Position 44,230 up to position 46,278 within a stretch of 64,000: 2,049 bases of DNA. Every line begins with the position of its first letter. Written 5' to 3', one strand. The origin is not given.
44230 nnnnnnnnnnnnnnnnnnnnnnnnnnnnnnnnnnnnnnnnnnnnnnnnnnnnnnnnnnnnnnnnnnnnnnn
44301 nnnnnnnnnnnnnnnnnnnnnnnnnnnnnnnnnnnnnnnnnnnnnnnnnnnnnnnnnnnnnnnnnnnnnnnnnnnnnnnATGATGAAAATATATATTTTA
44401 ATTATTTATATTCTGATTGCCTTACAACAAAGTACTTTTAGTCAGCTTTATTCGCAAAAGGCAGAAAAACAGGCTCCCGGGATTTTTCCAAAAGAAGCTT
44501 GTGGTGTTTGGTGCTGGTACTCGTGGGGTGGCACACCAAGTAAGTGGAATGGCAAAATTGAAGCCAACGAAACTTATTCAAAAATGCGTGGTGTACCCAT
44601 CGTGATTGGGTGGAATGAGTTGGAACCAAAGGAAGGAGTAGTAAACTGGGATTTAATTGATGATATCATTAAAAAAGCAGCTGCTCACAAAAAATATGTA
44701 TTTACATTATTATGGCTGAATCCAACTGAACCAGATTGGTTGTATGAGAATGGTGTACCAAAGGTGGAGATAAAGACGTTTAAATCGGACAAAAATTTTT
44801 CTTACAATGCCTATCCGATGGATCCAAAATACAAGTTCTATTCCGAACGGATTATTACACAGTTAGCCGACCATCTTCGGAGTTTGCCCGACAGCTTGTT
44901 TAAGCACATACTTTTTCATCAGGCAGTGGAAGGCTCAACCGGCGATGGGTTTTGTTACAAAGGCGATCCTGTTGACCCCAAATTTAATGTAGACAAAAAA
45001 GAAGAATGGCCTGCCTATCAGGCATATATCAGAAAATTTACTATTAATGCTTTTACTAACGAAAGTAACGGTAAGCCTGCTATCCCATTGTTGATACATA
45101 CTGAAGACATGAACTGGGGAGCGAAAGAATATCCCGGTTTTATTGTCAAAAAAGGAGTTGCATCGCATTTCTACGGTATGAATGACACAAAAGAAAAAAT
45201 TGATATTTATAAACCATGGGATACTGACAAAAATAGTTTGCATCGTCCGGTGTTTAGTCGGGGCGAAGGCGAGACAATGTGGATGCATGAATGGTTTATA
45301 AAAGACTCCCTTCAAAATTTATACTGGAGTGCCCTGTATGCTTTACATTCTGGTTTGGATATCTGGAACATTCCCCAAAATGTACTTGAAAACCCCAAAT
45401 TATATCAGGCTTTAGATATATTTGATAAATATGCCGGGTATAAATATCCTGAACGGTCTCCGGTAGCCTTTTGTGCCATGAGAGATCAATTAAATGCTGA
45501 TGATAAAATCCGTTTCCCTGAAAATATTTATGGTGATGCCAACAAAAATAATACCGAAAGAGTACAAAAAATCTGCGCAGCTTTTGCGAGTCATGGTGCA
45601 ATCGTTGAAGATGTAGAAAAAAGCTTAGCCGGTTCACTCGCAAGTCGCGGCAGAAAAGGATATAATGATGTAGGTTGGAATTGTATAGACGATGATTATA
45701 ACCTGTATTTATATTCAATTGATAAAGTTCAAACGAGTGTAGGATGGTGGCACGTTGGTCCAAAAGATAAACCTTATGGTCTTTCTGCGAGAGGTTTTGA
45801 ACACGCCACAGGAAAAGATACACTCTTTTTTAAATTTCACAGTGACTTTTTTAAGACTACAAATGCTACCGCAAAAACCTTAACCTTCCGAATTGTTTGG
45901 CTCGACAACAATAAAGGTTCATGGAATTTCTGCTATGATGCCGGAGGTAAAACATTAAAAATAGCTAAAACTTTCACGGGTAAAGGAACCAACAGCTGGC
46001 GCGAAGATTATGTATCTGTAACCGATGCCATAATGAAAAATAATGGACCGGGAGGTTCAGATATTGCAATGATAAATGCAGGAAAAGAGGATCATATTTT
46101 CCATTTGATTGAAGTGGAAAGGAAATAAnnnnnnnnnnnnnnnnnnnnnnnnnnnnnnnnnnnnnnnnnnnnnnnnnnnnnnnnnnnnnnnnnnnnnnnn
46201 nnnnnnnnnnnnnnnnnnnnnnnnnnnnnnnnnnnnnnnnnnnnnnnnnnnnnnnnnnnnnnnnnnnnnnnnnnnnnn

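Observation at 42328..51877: Three paralogs of an unassignable putative glycosidase family at the core of a sulfatase PUL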

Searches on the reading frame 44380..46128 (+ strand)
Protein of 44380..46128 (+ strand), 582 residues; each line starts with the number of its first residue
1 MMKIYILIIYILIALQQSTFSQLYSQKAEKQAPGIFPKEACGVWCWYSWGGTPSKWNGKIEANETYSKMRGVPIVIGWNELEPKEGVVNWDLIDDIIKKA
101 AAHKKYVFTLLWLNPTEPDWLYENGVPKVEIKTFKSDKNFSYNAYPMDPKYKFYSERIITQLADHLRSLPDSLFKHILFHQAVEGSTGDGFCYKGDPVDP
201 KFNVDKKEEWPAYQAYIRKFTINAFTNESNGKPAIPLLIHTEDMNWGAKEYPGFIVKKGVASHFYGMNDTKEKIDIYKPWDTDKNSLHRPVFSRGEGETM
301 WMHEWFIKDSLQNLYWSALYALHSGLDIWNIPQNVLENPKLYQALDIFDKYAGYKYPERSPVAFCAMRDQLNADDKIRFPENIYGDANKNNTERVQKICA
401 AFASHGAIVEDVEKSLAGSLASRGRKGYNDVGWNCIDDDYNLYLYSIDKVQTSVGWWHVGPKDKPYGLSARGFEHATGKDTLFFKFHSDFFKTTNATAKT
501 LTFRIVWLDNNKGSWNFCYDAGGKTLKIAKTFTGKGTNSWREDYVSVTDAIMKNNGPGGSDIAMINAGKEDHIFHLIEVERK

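Call 3: search_protein_families(library=pfam, proteins=[window:44380-46128:+], max_evalue=0.01)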
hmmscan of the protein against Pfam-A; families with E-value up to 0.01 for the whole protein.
window:44380-46128:+ (582 aa): 1 family
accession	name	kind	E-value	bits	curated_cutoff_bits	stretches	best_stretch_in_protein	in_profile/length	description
PF02449.21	Glyco_hydro_42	-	1.9e-06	28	21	1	76-170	32-127/376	Beta-galactosidase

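Call 4: search_protein_families(library=ncbifam, proteins=[window:44380-46128:+], max_evalue=0.01)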
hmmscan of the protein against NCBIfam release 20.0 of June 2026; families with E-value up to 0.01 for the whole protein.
window:44380-46128:+ (582 aa): 1 family
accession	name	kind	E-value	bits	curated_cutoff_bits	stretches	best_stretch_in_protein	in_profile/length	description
NF051902.1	GH35_fam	subfamily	0.00045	19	500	1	70-113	50-92/510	GH35 family beta-galactosidase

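Call 13: find_homologous_proteins(query=window:44380-46128:+, max_evalue=0.001)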
Query window:44380-46128:+ (582 aa): 134 proteins with E <= 0.001 among 5645 candidates; the best 120 are listed.
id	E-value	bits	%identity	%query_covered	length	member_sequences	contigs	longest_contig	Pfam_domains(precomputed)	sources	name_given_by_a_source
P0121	0.0e+0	1145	82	98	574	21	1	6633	PF02449.22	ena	-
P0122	0.0e+0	1140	81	100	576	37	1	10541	PF02449.22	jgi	jgi:Beta-galactosidase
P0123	0.0e+0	1140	82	97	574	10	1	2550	PF02449.22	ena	-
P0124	0.0e+0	1136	81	98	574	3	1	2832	PF02449.22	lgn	-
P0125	0.0e+0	1131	80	98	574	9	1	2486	PF02449.22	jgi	jgi:hypothetical protein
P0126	0.0e+0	1121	80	99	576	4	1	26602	PF02449.22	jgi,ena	-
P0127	0.0e+0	1102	78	98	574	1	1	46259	PF02449.22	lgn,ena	-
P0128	0.0e+0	1100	78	98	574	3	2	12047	PF02449.22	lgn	-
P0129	0.0e+0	1083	76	100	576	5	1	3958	PF02449.22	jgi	-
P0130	2.8e-275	933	67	100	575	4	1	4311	PF02449.22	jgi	-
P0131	4.8e-266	902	65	99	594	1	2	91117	PF02449.22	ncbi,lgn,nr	ncbi:MAG: beta-galactosidase [Bacteroidales bacterium]|nr:beta-galactosidase [Bacteroidales bacteriu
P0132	6.5e-262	888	65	97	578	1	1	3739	PF02449.22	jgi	jgi:hypothetical protein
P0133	4.6e-260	882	67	94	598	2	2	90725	PF02449.22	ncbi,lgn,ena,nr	ncbi:MAG: beta-galactosidase [Bacteroidales bacterium]|nr:beta-galactosidase [Bacteroidales bacteriu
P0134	7.7e-259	878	63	100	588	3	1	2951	-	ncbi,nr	ncbi:MAG: beta-galactosidase [Flavobacteriaceae bacterium]|nr:beta-galactosidase [Flavobacteriaceae 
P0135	5.5e-257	872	62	100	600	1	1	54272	-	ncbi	-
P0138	6.7e-256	869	62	99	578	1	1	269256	-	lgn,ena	-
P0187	8.3e-108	379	35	94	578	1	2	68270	-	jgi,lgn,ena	jgi:hypothetical protein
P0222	4.3e-89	318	33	99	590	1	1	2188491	-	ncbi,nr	ncbi:hypothetical protein MY04_5234 [Flammeovirga sp. MY04]|nr:hypothetical protein [Flammeovirga sp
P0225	1.6e-86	309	33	89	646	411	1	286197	PF02449.22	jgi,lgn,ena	jgi:hypothetical protein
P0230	9.3e-80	287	33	95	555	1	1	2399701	-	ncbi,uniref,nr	ncbi:hypothetical protein PQO01_14555 [Lentisphaera marina]|uniref:hypothetical protein n=1 Tax=Lent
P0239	5.7e-72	261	31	92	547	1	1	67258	-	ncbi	-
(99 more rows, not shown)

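Call 87: find_encoding_contigs(protein=P0225, flank=10000, max_places=3)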
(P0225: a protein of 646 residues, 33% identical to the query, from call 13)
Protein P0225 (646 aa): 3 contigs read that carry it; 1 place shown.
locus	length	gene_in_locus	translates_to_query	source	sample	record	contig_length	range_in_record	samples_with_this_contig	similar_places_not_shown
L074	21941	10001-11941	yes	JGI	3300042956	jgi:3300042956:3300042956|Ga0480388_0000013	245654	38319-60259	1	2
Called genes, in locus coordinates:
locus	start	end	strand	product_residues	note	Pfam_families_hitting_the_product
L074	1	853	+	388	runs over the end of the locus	PF10509:GalKase_gal_bdg, PF00288:GHMP_kinases_N, PF08544:GHMP_kinases_C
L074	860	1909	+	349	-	PF01087:GalP_UDP_transf, PF02744:GalP_UDP_tr_C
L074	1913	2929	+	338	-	PF00106:adh_short (faint), PF01073:3Beta_HSD, PF01370:Epimerase, PF02719:Polysacc_synt_2 (weak), PF04321:RmlD_sub_bind, PF16363:GDP_Man_Dehyd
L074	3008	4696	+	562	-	PF00474:SSF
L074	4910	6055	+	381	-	PF03781:FGE-sulfatase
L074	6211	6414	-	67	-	-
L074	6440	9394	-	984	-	-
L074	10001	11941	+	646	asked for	PF02449:Glyco_hydro_42 (weak)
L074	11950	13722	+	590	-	-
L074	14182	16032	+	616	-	PF02065:Melibiase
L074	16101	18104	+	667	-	PF18962:Por_Secre_tail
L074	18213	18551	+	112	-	-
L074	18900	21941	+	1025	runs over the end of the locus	PF13620:CarboxypepD_reg (weak), PF13715:CarbopepD_reg_2, PF07715:Plug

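Call 88: find_encoding_contigs(protein=P0222, flank=10000, max_places=2)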
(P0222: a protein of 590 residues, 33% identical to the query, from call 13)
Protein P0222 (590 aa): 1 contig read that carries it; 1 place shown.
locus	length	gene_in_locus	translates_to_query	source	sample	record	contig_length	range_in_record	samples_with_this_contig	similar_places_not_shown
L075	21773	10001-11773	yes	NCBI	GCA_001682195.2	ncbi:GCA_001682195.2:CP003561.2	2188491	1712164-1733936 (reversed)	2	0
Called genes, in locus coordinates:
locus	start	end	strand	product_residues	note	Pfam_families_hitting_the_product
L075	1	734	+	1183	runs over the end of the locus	PF22243:DUF5018-rel (faint), PF16410:DUF5018, PF11797:WxLIP_HBD (faint), PF18887:MBG_3, PF16410:DUF5018, PF18887:MBG_3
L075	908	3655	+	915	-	PF18962:Por_Secre_tail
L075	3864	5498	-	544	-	-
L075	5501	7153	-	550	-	PF01055:Glyco_hydro_31_2nd, PF02065:Melibiase (faint), PF21365:Glyco_hydro_31_3rd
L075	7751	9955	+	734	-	PF03629:SASA, PF02065:Melibiase (weak), PF16499:Melibiase_2 (faint)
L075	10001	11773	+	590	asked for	-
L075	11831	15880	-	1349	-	PF07494:Reg_prop (faint), PF23748:Beta-prop_LRRK2 (faint), PF07495:Y_Y_Y, PF00512:HisKA, PF02518:HATPase_c, PF00072:Response_reg, PF12833:HTH_18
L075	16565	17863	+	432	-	-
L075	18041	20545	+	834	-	PF19755:DUF6242 (faint), PF22243:DUF5018-rel (faint), PF16410:DUF5018 (weak), PF18962:Por_Secre_tail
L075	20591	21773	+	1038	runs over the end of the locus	PF13620:CarboxypepD_reg, PF13715:CarbopepD_reg_2, PF07715:Plug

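Call 89: find_encoding_contigs(protein=P0230, flank=10000, max_places=1)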
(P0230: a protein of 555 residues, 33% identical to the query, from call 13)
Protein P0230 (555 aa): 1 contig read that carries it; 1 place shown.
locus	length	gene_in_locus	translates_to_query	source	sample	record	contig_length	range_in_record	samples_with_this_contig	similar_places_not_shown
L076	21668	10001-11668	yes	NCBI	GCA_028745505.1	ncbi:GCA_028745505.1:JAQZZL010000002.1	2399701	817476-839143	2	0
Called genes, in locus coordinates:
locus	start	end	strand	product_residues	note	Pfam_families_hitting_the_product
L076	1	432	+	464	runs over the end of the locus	PF00884:Sulfatase, PF01663:Phosphodiest, PF16347:SGSH_C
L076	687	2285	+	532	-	PF05598:DUF772, PF01609:DDE_Tnp_1, PF13751:DDE_Tnp_1_6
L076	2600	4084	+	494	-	PF00884:Sulfatase, PF01663:Phosphodiest (faint), PF16347:SGSH_C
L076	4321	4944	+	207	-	PF00754:F5_F8_type_C, PF22633:F5_F8_type_C_2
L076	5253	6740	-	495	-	PF00884:Sulfatase, PF01663:Phosphodiest, PF16347:SGSH_C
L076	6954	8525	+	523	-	PF00884:Sulfatase, PF16347:SGSH_C (weak)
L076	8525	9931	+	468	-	PF00884:Sulfatase, PF01663:Phosphodiest (faint), PF16347:SGSH_C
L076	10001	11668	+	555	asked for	-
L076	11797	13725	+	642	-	-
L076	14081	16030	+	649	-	-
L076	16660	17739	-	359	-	PF01548:DEDD_Tnp_IS110, PF02371:Transposase_20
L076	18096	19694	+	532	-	PF05598:DUF772, PF01609:DDE_Tnp_1, PF13751:DDE_Tnp_1_6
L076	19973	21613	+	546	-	PF01055:Glyco_hydro_31_2nd, PF02065:Melibiase (faint), PF21365:Glyco_hydro_31_3rd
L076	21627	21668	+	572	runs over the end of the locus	PF02449:Glyco_hydro_42 (weak)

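Call 90: find_encoding_contigs(protein=P0138, flank=10000, max_places=1)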
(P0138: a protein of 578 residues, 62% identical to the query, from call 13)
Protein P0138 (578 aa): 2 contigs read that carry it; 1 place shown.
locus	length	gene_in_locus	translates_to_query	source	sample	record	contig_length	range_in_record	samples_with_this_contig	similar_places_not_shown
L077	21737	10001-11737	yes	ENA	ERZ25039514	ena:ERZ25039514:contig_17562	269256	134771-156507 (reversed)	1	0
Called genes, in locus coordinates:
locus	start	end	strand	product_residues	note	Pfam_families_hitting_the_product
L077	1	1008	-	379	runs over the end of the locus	-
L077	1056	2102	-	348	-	PF01208:URO-D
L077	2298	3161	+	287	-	-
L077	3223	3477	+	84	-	-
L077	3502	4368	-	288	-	-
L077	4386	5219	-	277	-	PF13808:DDE_Tnp_1_assoc, PF01609:DDE_Tnp_1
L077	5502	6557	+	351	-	PF01595:CNNM, PF00571:CBS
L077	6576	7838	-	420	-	PF00072:Response_reg, PF07228:SpoIIE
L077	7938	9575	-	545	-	PF01301:Glyco_hydro_35 (weak), PF02449:Glyco_hydro_42 (faint), PF18120:DUF5597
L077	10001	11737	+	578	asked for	-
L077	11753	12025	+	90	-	-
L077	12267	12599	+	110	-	-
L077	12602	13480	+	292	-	PF02065:Melibiase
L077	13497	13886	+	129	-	PF17801:Melibiase_C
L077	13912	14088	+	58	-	-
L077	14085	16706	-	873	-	-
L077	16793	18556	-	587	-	PF17957:Big_7, PF18962:Por_Secre_tail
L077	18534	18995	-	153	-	-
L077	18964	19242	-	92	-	-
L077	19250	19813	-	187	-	-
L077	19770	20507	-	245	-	-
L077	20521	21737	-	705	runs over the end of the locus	PF06439:3keto-disac_hyd, PF16116:DUF4832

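Call 91: find_encoding_contigs(protein=P0187, flank=10000, max_places=1)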
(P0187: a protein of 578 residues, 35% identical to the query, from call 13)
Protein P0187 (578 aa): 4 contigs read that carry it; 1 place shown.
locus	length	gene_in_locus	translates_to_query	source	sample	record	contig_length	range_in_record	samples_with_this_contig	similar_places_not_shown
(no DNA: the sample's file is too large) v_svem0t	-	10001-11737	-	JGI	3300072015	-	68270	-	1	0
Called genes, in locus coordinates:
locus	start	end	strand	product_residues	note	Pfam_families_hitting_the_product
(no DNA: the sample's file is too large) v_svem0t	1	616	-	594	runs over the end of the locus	PF13229:Beta_helix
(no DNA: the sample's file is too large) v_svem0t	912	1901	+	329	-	PF12706:Lactamase_B_2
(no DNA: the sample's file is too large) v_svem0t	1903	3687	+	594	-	PF01804:Penicil_amidase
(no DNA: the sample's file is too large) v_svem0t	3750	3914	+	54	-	-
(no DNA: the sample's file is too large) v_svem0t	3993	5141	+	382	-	PF00724:Oxidored_FMN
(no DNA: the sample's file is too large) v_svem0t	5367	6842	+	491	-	PF16655:PhoD_N, PF09423:PhoD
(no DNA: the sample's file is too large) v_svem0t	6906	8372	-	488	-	-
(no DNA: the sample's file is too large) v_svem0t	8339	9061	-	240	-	PF05569:Peptidase_M56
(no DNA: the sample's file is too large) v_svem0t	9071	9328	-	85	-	-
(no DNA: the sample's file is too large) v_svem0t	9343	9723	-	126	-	PF03965:Penicillinase_R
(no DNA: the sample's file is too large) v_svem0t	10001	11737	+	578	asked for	-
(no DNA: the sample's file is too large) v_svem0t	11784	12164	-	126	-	PF00072:Response_reg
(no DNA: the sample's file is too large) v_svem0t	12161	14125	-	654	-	PF00072:Response_reg, PF00512:HisKA (weak), PF02518:HATPase_c, PF00072:Response_reg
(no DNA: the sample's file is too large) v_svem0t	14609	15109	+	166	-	PF02915:Rubrerythrin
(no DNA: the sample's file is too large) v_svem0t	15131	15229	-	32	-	-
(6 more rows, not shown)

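Call 92: find_encoding_contigs(protein=P0239, flank=10000, max_places=1)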
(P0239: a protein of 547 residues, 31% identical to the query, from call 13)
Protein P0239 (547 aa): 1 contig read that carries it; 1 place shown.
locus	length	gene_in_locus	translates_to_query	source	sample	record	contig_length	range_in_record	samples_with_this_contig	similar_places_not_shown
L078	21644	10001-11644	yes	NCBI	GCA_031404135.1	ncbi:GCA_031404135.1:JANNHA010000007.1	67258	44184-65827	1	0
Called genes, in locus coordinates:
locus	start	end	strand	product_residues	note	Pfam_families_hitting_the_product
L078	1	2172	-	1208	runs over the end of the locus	PF07715:Plug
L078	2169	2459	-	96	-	-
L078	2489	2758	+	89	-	-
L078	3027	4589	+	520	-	PF00884:Sulfatase, PF01663:Phosphodiest (faint), PF16347:SGSH_C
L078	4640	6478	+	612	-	PF02065:Melibiase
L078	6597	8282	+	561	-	-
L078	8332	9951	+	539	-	PF00884:Sulfatase, PF01663:Phosphodiest (weak), PF16347:SGSH_C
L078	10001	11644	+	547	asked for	-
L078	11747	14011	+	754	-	-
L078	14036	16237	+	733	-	-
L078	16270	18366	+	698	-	-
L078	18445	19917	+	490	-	PF00884:Sulfatase, PF01663:Phosphodiest (weak), PF16347:SGSH_C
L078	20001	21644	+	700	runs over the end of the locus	PF07715:Plug, PF00593:TonB_dep_Rec_b-barrel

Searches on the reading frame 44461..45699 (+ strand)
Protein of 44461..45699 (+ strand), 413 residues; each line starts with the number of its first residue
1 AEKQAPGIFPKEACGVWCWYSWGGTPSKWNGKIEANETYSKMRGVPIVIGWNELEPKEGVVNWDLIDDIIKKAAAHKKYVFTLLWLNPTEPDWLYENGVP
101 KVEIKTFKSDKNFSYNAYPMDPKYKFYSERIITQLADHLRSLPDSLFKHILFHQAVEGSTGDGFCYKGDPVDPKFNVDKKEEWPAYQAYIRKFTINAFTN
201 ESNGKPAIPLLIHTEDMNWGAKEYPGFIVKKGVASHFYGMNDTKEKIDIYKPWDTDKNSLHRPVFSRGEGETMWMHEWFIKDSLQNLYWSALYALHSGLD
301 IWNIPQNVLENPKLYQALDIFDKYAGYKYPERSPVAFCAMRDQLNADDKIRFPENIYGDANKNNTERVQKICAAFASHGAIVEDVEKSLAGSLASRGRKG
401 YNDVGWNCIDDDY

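Call 70: predict_structure(alignment_id=A2)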
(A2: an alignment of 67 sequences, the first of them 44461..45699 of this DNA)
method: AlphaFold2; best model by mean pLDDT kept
length: 413 residues; sequences in the alignment: 67
mean_pLDDT: 93.6   pTM: 0.91
mean pLDDT of the five models: 93.6, 93.1, 92.4, 92.2, 91.5
residues with pLDDT >= 90: 344; 70-90: 64; 50-70: 4; < 50: 1
segments of 3 or more residues with pLDDT < 50: none
pLDDT, mean of each block of 10 residues (from residue 1): 80 96 78 92 97 97 97 98 95 98 93 94 98 97 96 94 91 97 96 96 87 94 96 83 92 95 94 87 95 95 94 97 94 93 93 98 97 97 96 91 93 87
secondary structure, 60 per line:
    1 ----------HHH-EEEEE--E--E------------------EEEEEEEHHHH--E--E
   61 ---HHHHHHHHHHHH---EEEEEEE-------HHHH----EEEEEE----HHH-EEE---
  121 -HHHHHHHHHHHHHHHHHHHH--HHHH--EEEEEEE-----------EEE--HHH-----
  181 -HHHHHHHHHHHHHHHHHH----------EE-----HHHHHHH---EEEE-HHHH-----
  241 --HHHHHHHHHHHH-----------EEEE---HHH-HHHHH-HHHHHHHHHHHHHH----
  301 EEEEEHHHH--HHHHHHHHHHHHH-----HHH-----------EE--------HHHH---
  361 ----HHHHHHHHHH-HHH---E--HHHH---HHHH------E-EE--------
elements in order: E15-19 E44-50 H51-54 H64-75 E79-85 H93-96 E101-106 E115-117 H122-141 H144-147 E150-156 E168-170 H182-199 H217-223 E227-230 H232-235 H243-254 E266-269 H277-281 H283-296 E301-305 H306-309 H312-324 H354-357 H365-374 H385-388 H392-395

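Call 72: fold_search(model_id=the predicted structure, library=pdb)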
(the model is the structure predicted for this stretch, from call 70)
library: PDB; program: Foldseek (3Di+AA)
matches with E <= 10: 1563; with E <= 0.001: 210
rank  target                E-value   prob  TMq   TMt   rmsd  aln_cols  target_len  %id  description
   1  5jaw_G                8.7e-07  1.00  0.41  0.33   9.8       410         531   11  Structure of a beta galactosidase with inhibitor (released 2017-05-10)
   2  5jaw_F                1.5e-06  1.00  0.38  0.32   8.3       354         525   10  Structure of a beta galactosidase with inhibitor (released 2017-05-10)
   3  7kmn                  1.7e-06  1.00  0.33  0.28   9.6       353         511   13  Crystal structure of XAC1772, a GH35 xyloglucan-active beta-galactosidase from Xanthomonas citri (released 2021-05-26)
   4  5jaw_D                1.8e-06  1.00  0.38  0.31   8.3       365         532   13  Structure of a beta galactosidase with inhibitor (released 2017-05-10)
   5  6tbg_A                1.9e-06  1.00  0.41  0.33  10.0       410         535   12  Structure of a beta galactosidase with inhibitor (released 2020-08-19)
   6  1vep_A                2.0e-06  1.00  0.47  0.39   7.7       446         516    8  Crystal Structure Analysis of Triple (T47M/Y164E/T328N)/maltose of Bacillus cereus Beta-Amylase at pH 6.5 (released 2005-05-24)
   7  8fa4_B                2.3e-06  1.00  0.40  0.34   7.7       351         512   11  Crystal structure of Xanthomonas campestris GanA beta-galactosidase (released 2023-11-29)
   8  3u7v                  2.3e-06  1.00  0.42  0.34   8.3       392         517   13  The structure of a putative Beta-galactosidase from Caulobacter crescentus CB15. (released 2011-12-21)
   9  6tbk_B                2.3e-06  1.00  0.41  0.33  10.2       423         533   10  Structure of a beta galactosidase with inhibitor (released 2020-08-19)
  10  8fa4_A                2.9e-06  1.00  0.40  0.34   7.8       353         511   12  Crystal structure of Xanthomonas campestris GanA beta-galactosidase (released 2023-11-29)
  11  4im4_A                2.9e-06  1.00  0.46  0.55   6.8       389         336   12  Multifunctional cellulase, xylanase, mannanase (released 2014-01-15)
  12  6tbj_B                2.9e-06  1.00  0.41  0.34   8.7       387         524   12  Structure of a beta galactosidase with inhibitor (released 2020-08-19)
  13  5jaw_E                2.9e-06  1.00  0.38  0.31   9.1       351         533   12  Structure of a beta galactosidase with inhibitor (released 2017-05-10)
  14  6tbi_B                3.4e-06  1.00  0.36  0.29  11.8       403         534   12  Structure of a beta galactosidase with inhibitor (released 2020-08-19)
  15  8z48_C                3.8e-06  1.00  0.43  0.36   8.8       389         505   11  Beta-galactosidase from Bacteroides xylanisolvens (complex with methyl beta-galactopyranose) (released 2025-01-01)
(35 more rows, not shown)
